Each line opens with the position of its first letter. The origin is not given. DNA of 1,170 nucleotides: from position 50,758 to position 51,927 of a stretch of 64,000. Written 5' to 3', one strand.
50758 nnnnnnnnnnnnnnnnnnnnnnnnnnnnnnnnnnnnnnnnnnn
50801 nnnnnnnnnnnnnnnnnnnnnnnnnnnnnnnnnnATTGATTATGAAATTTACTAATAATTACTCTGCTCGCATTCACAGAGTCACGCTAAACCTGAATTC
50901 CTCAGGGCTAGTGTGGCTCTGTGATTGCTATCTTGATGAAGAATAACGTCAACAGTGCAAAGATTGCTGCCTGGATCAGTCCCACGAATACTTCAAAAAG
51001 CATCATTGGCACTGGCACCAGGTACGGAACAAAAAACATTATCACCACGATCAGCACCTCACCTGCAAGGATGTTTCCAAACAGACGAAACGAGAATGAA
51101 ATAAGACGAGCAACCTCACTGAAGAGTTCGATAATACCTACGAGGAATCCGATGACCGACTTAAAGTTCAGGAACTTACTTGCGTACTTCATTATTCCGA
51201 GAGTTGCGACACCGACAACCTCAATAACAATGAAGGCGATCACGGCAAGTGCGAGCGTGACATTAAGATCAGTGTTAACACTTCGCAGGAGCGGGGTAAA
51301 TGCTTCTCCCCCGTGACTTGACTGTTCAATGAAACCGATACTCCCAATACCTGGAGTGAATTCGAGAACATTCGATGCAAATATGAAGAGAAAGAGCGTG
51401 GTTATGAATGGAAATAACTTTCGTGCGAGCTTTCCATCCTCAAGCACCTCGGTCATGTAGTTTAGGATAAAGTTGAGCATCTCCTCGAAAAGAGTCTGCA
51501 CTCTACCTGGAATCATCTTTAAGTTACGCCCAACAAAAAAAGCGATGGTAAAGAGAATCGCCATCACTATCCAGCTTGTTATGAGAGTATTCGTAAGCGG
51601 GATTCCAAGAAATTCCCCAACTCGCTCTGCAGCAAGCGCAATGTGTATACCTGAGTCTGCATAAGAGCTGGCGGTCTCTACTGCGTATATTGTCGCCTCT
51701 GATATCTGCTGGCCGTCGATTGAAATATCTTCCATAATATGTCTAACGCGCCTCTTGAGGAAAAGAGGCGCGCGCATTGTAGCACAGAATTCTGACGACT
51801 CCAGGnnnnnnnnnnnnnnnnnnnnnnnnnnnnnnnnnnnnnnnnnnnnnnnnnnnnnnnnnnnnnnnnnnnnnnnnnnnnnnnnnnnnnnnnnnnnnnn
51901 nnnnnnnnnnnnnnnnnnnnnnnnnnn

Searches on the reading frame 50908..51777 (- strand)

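Call 61: search_protein_families(library=pfam, proteins=[window:50908-51777:-], max_evalue=0.001)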
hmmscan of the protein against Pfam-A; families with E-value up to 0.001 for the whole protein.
window:50908-51777:- (289 aa): 1 family
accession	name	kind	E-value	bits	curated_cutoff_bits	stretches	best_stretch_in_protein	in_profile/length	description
PF00119.25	ATP-synt_A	-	1.5e-41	143.1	33.9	1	66-282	2-217/217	ATP synthase A chain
